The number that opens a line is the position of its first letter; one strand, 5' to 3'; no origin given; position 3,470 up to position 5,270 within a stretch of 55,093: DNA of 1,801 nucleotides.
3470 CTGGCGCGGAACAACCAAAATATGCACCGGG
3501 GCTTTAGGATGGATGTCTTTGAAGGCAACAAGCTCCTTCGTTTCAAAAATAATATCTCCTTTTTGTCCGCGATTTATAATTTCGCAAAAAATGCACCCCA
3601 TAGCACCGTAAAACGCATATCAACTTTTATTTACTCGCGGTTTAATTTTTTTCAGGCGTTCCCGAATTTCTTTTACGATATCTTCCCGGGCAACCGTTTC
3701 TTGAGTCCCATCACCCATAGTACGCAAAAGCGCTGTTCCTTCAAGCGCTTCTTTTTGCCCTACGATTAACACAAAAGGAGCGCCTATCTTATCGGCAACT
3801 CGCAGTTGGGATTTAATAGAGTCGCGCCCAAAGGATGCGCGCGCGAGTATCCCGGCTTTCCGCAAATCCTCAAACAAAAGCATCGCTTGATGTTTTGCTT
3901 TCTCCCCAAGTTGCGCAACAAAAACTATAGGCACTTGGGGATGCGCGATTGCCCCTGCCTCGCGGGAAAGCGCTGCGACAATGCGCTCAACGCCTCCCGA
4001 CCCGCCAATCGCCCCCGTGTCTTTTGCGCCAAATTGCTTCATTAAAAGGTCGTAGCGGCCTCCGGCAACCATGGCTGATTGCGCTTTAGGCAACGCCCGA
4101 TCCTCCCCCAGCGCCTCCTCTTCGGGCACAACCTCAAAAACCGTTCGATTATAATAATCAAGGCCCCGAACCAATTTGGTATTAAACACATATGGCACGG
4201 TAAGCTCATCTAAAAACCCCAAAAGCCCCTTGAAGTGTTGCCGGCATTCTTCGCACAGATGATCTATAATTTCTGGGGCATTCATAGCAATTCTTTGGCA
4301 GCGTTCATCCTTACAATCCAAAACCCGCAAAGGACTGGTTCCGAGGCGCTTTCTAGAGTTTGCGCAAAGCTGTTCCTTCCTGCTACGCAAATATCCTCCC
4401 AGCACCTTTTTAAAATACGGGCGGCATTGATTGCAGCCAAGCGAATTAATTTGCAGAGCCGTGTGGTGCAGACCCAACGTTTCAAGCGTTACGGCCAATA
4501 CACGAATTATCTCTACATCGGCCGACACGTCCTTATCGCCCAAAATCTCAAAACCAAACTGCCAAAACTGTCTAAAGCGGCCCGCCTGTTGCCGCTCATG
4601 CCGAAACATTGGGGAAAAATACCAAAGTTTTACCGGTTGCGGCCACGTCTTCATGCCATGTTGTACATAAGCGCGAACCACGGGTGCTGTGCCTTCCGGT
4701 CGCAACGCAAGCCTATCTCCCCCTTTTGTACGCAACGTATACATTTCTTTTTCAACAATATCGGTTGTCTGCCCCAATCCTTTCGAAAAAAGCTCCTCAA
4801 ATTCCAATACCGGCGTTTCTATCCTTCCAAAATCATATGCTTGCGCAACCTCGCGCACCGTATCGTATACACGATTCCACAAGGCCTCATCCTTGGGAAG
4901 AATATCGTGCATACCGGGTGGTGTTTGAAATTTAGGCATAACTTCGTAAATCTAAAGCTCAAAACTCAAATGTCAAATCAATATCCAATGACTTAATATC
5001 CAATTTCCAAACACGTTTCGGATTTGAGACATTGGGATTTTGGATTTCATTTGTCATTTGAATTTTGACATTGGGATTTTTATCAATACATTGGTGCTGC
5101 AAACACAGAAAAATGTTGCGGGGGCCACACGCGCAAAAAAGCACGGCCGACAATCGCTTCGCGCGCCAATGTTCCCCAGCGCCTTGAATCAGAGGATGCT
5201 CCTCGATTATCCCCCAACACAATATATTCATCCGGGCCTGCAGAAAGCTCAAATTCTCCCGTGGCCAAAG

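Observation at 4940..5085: Long word-repeat hairpin element upstream of hisS, homologous to the dprA-topA spacer (RPE-like repeat family)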

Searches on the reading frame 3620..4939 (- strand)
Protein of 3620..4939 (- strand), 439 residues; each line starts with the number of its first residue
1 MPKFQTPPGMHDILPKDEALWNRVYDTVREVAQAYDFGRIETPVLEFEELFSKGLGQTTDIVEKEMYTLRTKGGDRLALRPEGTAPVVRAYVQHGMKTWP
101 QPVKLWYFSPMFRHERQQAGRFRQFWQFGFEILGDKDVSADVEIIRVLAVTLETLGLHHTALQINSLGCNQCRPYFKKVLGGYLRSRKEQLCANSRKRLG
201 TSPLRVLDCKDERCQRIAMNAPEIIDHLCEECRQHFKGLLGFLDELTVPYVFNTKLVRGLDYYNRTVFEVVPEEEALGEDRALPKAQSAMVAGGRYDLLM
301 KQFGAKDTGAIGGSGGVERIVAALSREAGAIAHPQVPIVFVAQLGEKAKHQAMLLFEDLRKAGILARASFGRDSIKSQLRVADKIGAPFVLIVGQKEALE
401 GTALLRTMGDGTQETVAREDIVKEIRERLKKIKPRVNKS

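Call 19: find_encoding_contigs(protein=window:3620-4939:-, flank=10000, max_places=10)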
Protein window:3620-4939:- (439 aa): 8 contigs read that carry it; 4 places shown.
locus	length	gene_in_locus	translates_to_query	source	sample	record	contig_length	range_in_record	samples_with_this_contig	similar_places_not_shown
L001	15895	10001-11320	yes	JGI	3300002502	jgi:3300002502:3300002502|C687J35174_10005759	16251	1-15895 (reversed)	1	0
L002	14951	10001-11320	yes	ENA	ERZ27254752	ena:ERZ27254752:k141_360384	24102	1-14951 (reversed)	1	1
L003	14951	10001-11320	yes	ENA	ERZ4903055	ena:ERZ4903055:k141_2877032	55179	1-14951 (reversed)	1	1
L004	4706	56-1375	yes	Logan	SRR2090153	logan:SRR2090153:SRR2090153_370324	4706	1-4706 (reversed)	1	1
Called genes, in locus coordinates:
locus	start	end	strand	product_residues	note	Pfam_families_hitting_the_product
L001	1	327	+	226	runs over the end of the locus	?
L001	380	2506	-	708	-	PF01751:Toprim, PF01131:Topoisom_bac, PF01396:Zn_ribbon_Top1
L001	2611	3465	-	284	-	PF02481:DNA_processg_A, PF17782:WHD_DprA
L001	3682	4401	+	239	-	-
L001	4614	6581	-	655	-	PF17757:UvrB_inter, PF02559:CarD_TRCF_RID, PF00270:DEAD, PF04851:ResIII (faint), PF00271:Helicase_C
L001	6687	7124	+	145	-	-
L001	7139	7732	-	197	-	PF01195:Pept_tRNA_hydro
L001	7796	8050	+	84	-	-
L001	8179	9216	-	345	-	PF03816:LytR_cpsA_psr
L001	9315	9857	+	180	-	PF10502:Peptidase_S26, PF00717:Peptidase_S24 (weak)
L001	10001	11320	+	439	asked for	PF13393:tRNA-synt_His, PF00587:tRNA-synt_2b, PF03129:HGTP_anticodon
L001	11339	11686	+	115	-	PF11969:DcpS_C, PF01230:HIT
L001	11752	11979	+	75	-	-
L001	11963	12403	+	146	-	PF02130:YbeY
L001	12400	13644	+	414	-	PF02491:SHS2_FTSA, PF06723:MreB_Mbl, PF14450:FtsA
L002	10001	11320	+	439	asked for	PF13393:tRNA-synt_His, PF00587:tRNA-synt_2b, PF03129:HGTP_anticodon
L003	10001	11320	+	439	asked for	PF13393:tRNA-synt_His, PF00587:tRNA-synt_2b, PF03129:HGTP_anticodon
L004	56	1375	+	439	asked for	PF13393:tRNA-synt_His, PF00587:tRNA-synt_2b, PF03129:HGTP_anticodon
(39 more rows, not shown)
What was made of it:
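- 3620..4939 (-): hisS (context: the gene downstream of copy 1). PF13393, PF00587 and PF03129 (call 19).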

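Call 30: find_homologous_proteins(query=window:3620-4939:-, max_evalue=1e-60)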
Query window:3620-4939:- (439 aa): 7993 proteins with E <= 1e-60 among 8000 candidates; the best 120 are listed.
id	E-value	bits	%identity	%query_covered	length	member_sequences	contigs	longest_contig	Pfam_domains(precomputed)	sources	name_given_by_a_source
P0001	5.3e-294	993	100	100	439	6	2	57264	PF13393.12,PF03129.26,PF00587.31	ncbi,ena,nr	ncbi:MAG: histidine--tRNA ligase [Candidatus Terrybacteria bacterium RIFCSPLOWO2_01_FULL_48_14]|nr:M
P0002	2.7e-215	733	74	97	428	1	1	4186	PF13393.12,PF03129.26,PF00587.31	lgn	-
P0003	2.2e-164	566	56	99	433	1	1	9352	PF13393.12,PF03129.26,PF00587.31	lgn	-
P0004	7.1e-164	564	58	98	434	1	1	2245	PF13393.12,PF03129.26,PF00587.31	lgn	-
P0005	7.9e-164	564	57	98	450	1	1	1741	PF13393.12,PF03129.26,PF00587.31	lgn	-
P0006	4.1e-163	562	57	99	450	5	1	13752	PF13393.12,PF03129.26,PF00587.31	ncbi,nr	ncbi:MAG: histidine--tRNA ligase [Candidatus Terrybacteria bacterium]|nr:histidine--tRNA ligase [Can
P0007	1.0e-160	554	56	98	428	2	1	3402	PF13393.12,PF03129.26,PF00587.31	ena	-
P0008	1.2e-159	550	55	98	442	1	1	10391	PF13393.12,PF03129.26,PF00587.31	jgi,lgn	jgi:histidyl-tRNA synthetase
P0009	2.0e-159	549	55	97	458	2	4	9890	PF13393.12,PF03129.26,PF00587.31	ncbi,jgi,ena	-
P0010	3.3e-159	549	54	99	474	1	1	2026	PF13393.12,PF03129.26,PF00587.31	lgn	-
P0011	9.3e-159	547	55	97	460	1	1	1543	PF13393.12,PF03129.26,PF00587.31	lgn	-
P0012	1.1e-158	547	53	99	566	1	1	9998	PF13393.12,PF03129.26,PF00587.31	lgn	-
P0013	1.3e-157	543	58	97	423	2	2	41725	PF13393.12,PF03129.26,PF00587.31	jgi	jgi:histidyl-tRNA synthetase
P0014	1.5e-157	543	57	98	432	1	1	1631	PF13393.12,PF03129.26,PF00587.31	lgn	-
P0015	4.3e-157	542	55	97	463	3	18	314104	PF13393.12,PF03129.26,PF00587.31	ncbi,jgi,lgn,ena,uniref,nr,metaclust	ncbi:MAG: hypothetical protein A3A80_01785 [Candidatus Terrybacteria bacterium RIFCSPLOWO2_01_FULL_4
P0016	9.0e-156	537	53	97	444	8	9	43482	PF13393.12,PF03129.26,PF00587.31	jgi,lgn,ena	-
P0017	2.5e-155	536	54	98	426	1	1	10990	PF13393.12,PF03129.26,PF00587.31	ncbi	-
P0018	3.0e-155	536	54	99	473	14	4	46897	PF13393.12,PF03129.26,PF00587.31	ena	-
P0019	5.1e-155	535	56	97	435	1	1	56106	PF13393.12,PF03129.26,PF00587.31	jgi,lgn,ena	-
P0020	1.5e-154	533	55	98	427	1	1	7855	PF13393.12,PF03129.26,PF00587.31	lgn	-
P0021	1.7e-154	533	53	98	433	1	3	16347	PF13393.12,PF03129.26,PF00587.31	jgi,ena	-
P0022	1.9e-154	533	55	98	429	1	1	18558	PF13393.12,PF03129.26,PF00587.31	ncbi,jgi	-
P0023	3.2e-154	532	55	98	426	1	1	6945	PF13393.12,PF03129.26,PF00587.31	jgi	jgi:histidyl-tRNA synthetase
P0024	4.0e-154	532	55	98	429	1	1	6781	PF13393.12,PF03129.26,PF00587.31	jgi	-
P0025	4.3e-154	532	55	94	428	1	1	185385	PF13393.12,PF03129.26,PF00587.31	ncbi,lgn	-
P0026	8.1e-154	531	55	98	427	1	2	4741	PF13393.12,PF03129.26,PF00587.31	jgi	jgi:histidyl-tRNA synthetase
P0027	8.9e-154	531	53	98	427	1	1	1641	PF13393.12,PF03129.26,PF00587.31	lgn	-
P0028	9.0e-154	531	55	98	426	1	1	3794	PF13393.12,PF03129.26,PF00587.31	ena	-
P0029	9.9e-154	531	54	98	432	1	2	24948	PF13393.12,PF03129.26,PF00587.31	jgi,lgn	-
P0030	1.0e-153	531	55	98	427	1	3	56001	PF13393.12,PF03129.26,PF00587.31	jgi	jgi:histidyl-tRNA synthetase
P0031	1.3e-153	530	55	98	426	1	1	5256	PF13393.12,PF03129.26,PF00587.31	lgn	-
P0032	1.4e-153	530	55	98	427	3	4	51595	PF13393.12,PF03129.26,PF00587.31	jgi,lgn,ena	-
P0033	3.5e-153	529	54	98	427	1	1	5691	PF13393.12,PF03129.26,PF00587.31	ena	-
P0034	3.6e-153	529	54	98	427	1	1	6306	PF13393.12,PF03129.26,PF00587.31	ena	-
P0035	3.6e-153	529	55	98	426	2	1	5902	PF13393.12,PF03129.26,PF00587.31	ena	-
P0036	3.8e-153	529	54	98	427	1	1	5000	PF13393.12,PF03129.26,PF00587.31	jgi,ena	-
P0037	4.3e-153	528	55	98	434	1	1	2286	PF13393.12,PF03129.26,PF00587.31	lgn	-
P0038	4.9e-153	528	55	98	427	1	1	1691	PF13393.12,PF03129.26,PF00587.31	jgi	jgi:histidyl-tRNA synthetase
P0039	6.8e-153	528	54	98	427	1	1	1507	PF13393.12,PF03129.26,PF00587.31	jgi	-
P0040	7.5e-153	528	55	95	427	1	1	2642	PF13393.12,PF03129.26,PF00587.31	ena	-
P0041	7.7e-153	528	54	98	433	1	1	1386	PF13393.12,PF03129.26,PF00587.31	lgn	-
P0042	8.7e-153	527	55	98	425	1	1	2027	PF13393.12,PF03129.26,PF00587.31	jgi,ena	-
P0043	9.3e-153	527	53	98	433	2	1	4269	PF13393.12,PF03129.26,PF00587.31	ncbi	-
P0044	9.5e-153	527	54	98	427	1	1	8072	PF13393.12,PF03129.26,PF00587.31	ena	-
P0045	1.0e-152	527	55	95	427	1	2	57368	PF13393.12,PF03129.26,PF00587.31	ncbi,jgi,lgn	-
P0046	1.1e-152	527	54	96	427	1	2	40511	PF13393.12,PF03129.26,PF00587.31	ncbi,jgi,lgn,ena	-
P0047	1.1e-152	527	55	94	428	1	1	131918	PF13393.12,PF03129.26,PF00587.31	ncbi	-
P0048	1.2e-152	527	55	98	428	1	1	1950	PF13393.12,PF03129.26,PF00587.31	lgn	-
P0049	1.6e-152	527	53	98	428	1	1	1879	PF13393.12,PF03129.26,PF00587.31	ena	-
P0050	1.8e-152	526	54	95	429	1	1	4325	PF13393.12,PF03129.26,PF00587.31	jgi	-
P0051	2.2e-152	526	54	98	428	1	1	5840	PF13393.12,PF03129.26,PF00587.31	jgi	-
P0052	2.2e-152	526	55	98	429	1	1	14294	PF13393.12,PF03129.26,PF00587.31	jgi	-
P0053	2.6e-152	526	54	98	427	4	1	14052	PF13393.12,PF03129.26,PF00587.31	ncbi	-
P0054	4.1e-152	525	54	98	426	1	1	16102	PF13393.12,PF03129.26,PF00587.31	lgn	-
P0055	4.3e-152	525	54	98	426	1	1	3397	PF13393.12,PF03129.26,PF00587.31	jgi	jgi:histidyl-tRNA synthetase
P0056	4.5e-152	525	55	95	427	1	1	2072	PF13393.12,PF03129.26,PF00587.31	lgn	-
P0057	4.5e-152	525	53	98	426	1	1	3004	PF13393.12,PF03129.26,PF00587.31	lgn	-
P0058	4.6e-152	525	54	98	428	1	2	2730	PF13393.12,PF03129.26,PF00587.31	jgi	jgi:histidyl-tRNA synthetase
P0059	5.4e-152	525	52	96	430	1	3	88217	PF13393.12,PF03129.26,PF00587.31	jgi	-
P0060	5.4e-152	525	55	98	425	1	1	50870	PF13393.12,PF03129.26,PF00587.31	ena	-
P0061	5.5e-152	525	54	98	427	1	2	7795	PF13393.12,PF03129.26,PF00587.31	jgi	-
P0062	6.1e-152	525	53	98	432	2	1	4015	PF13393.12,PF03129.26,PF00587.31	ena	-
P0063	6.3e-152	525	53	98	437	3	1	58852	PF13393.12,PF03129.26,PF00587.31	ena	-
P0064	6.4e-152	525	54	98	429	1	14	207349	PF13393.12,PF03129.26,PF00587.31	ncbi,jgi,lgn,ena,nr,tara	ncbi:MAG TPA: histidine--tRNA ligase [Candidatus Parcubacteria bacterium]|jgi:histidyl-tRNA syntheta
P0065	9.9e-152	524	54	96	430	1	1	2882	PF13393.12,PF03129.26,PF00587.31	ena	-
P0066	1.0e-151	524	54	98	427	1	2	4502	PF13393.12,PF03129.26,PF00587.31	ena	-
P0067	1.1e-151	524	54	98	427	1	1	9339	PF13393.12,PF03129.26,PF00587.31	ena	-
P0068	1.1e-151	524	54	98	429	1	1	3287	PF13393.12,PF03129.26,PF00587.31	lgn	-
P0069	1.1e-151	524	54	98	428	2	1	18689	PF13393.12,PF03129.26,PF00587.31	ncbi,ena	-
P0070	1.2e-151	524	54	95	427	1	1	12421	PF13393.12,PF03129.26,PF00587.31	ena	-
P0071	1.2e-151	524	54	98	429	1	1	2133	PF13393.12,PF03129.26,PF00587.31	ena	-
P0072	1.3e-151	524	55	94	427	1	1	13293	PF13393.12,PF03129.26,PF00587.31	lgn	-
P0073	1.3e-151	524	55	98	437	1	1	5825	PF13393.12,PF03129.26,PF00587.31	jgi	-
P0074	1.4e-151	523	54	98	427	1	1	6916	PF13393.12,PF03129.26,PF00587.31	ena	-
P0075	1.4e-151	523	54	98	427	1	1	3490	PF13393.12,PF03129.26,PF00587.31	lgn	-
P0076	1.4e-151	523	54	98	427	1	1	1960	PF13393.12,PF03129.26,PF00587.31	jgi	-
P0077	1.4e-151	523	54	98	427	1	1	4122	PF13393.12,PF03129.26,PF00587.31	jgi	jgi:histidyl-tRNA synthetase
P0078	1.5e-151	523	54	98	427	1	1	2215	PF13393.12,PF03129.26,PF00587.31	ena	-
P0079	1.6e-151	523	54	95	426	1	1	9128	PF13393.12,PF03129.26,PF00587.31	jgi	-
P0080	2.0e-151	523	55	98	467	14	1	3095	PF13393.12,PF03129.26,PF00587.31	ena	-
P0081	2.1e-151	523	53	98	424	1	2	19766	PF13393.12,PF03129.26,PF00587.31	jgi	jgi:histidyl-tRNA synthetase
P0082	2.1e-151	523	53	98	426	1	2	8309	PF13393.12,PF03129.26,PF00587.31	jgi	jgi:histidyl-tRNA synthetase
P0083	2.2e-151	523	54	95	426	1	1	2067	PF13393.12,PF03129.26,PF00587.31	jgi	-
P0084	2.2e-151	523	54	98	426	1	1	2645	PF13393.12,PF03129.26,PF00587.31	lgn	-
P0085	2.7e-151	523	54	98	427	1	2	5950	PF13393.12,PF03129.26,PF00587.31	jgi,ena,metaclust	metaclust:\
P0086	3.0e-151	522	55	96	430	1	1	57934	PF13393.12,PF03129.26,PF00587.31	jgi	-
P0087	3.3e-151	522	54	98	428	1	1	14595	PF13393.12,PF03129.26,PF00587.31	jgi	-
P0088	3.6e-151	522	55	94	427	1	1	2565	PF13393.12,PF03129.26,PF00587.31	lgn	-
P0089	4.3e-151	522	55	94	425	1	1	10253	PF13393.12,PF03129.26,PF00587.31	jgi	-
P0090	4.9e-151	522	54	98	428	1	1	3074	PF13393.12,PF03129.26,PF00587.31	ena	-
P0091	5.1e-151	522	53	98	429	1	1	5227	PF13393.12,PF03129.26,PF00587.31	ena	-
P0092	5.1e-151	522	53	98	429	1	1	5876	PF13393.12,PF03129.26,PF00587.31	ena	-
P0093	5.9e-151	521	54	97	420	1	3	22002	PF13393.12,PF03129.26,PF00587.31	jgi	jgi:histidyl-tRNA synthetase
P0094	6.1e-151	521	53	98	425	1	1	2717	PF13393.12,PF03129.26,PF00587.31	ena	-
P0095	6.3e-151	521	53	98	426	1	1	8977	PF13393.12,PF03129.26,PF00587.31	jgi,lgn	jgi:histidyl-tRNA synthetase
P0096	7.1e-151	521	53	98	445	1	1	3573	PF13393.12,PF03129.26,PF00587.31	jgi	jgi:histidyl-tRNA synthetase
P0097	7.9e-151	521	54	98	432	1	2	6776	PF13393.12,PF03129.26,PF00587.31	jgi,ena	-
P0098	7.9e-151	521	53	98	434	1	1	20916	PF13393.12,PF03129.26,PF00587.31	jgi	-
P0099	9.2e-151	521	53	98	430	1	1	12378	PF13393.12,PF03129.26,PF00587.31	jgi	-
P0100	1.1e-150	521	54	98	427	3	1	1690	PF13393.12,PF03129.26,PF00587.31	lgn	-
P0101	1.1e-150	521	52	98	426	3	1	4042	PF13393.12,PF03129.26,PF00587.31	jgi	-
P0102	1.1e-150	521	54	97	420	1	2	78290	PF13393.12,PF03129.26,PF00587.31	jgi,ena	jgi:histidyl-tRNA synthetase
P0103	1.2e-150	520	54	98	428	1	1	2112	PF13393.12,PF03129.26,PF00587.31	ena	-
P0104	1.2e-150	520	54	98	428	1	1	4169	PF13393.12,PF03129.26,PF00587.31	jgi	-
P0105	1.3e-150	520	54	98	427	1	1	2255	PF13393.12,PF03129.26,PF00587.31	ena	-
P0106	1.3e-150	520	55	94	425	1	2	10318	PF13393.12,PF03129.26,PF00587.31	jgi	-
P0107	1.4e-150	520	53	98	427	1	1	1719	PF13393.12,PF03129.26,PF00587.31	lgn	-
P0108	1.6e-150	520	54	98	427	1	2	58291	PF13393.12,PF03129.26,PF00587.31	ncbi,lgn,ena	-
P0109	1.7e-150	520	54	97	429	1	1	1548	PF13393.12,PF03129.26,PF00587.31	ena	-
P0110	1.8e-150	520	53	98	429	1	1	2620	PF13393.12,PF03129.26,PF00587.31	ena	-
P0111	1.8e-150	520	54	98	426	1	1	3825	PF13393.12,PF03129.26,PF00587.31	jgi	jgi:histidyl-tRNA synthetase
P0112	1.9e-150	520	54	98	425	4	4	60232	PF13393.12,PF03129.26,PF00587.31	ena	-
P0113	1.9e-150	520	52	98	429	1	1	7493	PF13393.12,PF03129.26,PF00587.31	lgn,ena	-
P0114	2.1e-150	520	53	98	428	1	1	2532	PF13393.12,PF03129.26,PF00587.31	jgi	-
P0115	2.3e-150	519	54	98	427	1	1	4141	PF13393.12,PF03129.26,PF00587.31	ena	-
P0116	2.3e-150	519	55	92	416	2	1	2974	PF13393.12,PF03129.26,PF00587.31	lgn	-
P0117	2.3e-150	519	54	94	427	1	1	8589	PF13393.12,PF03129.26,PF00587.31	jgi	jgi:histidyl-tRNA synthetase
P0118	2.5e-150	519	54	94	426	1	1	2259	PF13393.12,PF03129.26,PF00587.31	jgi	jgi:histidyl-tRNA synthetase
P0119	2.5e-150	519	54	98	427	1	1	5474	PF13393.12,PF03129.26,PF00587.31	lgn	-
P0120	2.6e-150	519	54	98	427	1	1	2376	PF13393.12,PF03129.26,PF00587.31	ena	-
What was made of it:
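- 3620..4939 (-): Terrybacteria RIFCSPLOWO2_01_FULL_48_14 (call 30).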

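Call 31: find_encoding_contigs(protein=P0002, flank=10000, max_places=3)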
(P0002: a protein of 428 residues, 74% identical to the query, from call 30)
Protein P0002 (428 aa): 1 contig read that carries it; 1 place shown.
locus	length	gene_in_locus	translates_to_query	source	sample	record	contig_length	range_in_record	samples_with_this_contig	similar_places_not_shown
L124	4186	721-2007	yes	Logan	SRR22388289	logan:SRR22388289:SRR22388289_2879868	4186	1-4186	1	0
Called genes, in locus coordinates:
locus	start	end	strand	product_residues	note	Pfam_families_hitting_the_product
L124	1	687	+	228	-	?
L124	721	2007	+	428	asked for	PF13393:tRNA-synt_His, PF00587:tRNA-synt_2b, PF03129:HGTP_anticodon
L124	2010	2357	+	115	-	PF11969:DcpS_C, PF01230:HIT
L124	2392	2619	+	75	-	-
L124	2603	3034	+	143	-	PF02130:YbeY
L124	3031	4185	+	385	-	?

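Call 32: find_encoding_contigs(protein=P0015, flank=10000, max_places=3)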
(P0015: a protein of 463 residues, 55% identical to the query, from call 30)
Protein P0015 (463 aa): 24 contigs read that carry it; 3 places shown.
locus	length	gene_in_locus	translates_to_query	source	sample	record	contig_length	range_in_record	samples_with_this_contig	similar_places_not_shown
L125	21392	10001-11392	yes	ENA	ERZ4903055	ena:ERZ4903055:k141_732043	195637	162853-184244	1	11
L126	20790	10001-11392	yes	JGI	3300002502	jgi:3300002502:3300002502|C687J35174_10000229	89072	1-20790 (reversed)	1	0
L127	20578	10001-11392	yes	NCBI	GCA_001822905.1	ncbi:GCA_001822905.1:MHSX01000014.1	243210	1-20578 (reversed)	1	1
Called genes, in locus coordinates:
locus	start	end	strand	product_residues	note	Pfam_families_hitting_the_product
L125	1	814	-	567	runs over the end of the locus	PF13328:HD_4, PF01966:HD, PF04607:RelA_SpoT, PF02824:TGS, PF01842:ACT, PF13291:ACT_4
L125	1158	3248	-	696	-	PF01751:Toprim, PF01131:Topoisom_bac, PF01396:Zn_ribbon_Top1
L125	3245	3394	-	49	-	-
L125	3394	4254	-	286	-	PF02481:DNA_processg_A, PF17782:WHD_DprA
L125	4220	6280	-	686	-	PF17757:UvrB_inter, PF02559:CarD_TRCF_RID, PF00270:DEAD, PF04851:ResIII (weak), PF00271:Helicase_C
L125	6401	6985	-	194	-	PF01195:Pept_tRNA_hydro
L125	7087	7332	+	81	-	-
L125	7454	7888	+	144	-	-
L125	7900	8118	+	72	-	-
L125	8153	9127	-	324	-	PF03816:LytR_cpsA_psr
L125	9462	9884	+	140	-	PF10502:Peptidase_S26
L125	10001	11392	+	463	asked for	PF13393:tRNA-synt_His, PF00587:tRNA-synt_2b, PF03129:HGTP_anticodon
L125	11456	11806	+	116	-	PF11969:DcpS_C, PF01230:HIT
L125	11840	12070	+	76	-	-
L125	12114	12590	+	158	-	PF02130:YbeY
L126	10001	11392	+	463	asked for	PF13393:tRNA-synt_His, PF00587:tRNA-synt_2b, PF03129:HGTP_anticodon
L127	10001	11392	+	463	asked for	PF13393:tRNA-synt_His, PF00587:tRNA-synt_2b, PF03129:HGTP_anticodon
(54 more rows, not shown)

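Call 33: find_encoding_contigs(protein=P0006, flank=10000, max_places=2)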
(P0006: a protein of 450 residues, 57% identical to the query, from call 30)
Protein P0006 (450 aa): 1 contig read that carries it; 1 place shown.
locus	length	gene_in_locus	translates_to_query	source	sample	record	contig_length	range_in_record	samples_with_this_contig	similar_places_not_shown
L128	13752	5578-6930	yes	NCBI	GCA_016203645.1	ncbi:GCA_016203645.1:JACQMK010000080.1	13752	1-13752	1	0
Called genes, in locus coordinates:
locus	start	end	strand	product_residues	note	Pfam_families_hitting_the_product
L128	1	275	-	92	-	PF02481:DNA_processg_A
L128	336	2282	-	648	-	PF17757:UvrB_inter, PF02559:CarD_TRCF_RID, PF00270:DEAD, PF00271:Helicase_C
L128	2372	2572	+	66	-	-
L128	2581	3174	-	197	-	PF01195:Pept_tRNA_hydro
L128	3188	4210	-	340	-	PF03816:LytR_cpsA_psr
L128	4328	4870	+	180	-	-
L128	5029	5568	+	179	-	PF10502:Peptidase_S26, PF00717:Peptidase_S24 (weak)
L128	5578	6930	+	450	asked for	PF13393:tRNA-synt_His, PF00587:tRNA-synt_2b, PF03129:HGTP_anticodon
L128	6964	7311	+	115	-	PF11969:DcpS_C, PF01230:HIT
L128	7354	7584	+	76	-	-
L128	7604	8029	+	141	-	PF02130:YbeY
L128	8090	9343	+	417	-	PF02491:SHS2_FTSA, PF06277:EutA (weak), PF11104:PilM_2 (weak), PF06723:MreB_Mbl, PF14450:FtsA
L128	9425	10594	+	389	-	PF00091:Tubulin, PF12327:FtsZ_C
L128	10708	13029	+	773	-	PF03477:ATP-cone, PF17975:RNR_Alpha, PF21995:RNR-II_ins_dom (weak), PF02867:Ribonuc_red_lgC (faint)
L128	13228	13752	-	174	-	PF02511:Thy1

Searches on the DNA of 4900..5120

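Call 97: search_rna_families(source=window, start=4900, end=5120, threshold=evalue, max_evalue=1)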
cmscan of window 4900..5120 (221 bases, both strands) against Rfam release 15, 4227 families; matches with E-value up to 1: 9.
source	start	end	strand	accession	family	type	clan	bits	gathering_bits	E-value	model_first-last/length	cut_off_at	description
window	4961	5066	-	RF04134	MIR7504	Gene; miRNA;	-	35.7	83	4e-05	1-124/124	no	MIR7504 microRNA precursor family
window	4961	5066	+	RF04134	MIR7504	Gene; miRNA;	-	30.6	83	0.00073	1-124/124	no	MIR7504 microRNA precursor family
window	4952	5074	+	RF03940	MIR9563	Gene; miRNA;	-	23.1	90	0.024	1-127/127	no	MIR9563 microRNA precursor family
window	4953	5070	+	RF04211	MIR5185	Gene; miRNA;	-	20.6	101.7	0.076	1-111/111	no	MIR5185 microRNA precursor family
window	4976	5045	+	RF01191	SNORD121A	Gene; snRNA; snoRNA; CD-box;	-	19.9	44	0.24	1-82/82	no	Small nucleolar RNA SNORD121A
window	4951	5076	-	RF04213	MIR7807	Gene; miRNA;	-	19.1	90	0.15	1-134/134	no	MIR7807 microRNA precursor family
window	4921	5106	-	RF04128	MIR8562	Gene; miRNA;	-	18.1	211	0.25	1-242/242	no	MIR8562 microRNA precursor family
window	4986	5032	-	RF03881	mir-59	Gene; miRNA;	-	16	80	0.97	1-66/66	no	mir-59 microRNA precursor family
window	4961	5067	+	RF04128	MIR8562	Gene; miRNA;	-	15.8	211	0.79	61-183/242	no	MIR8562 microRNA precursor family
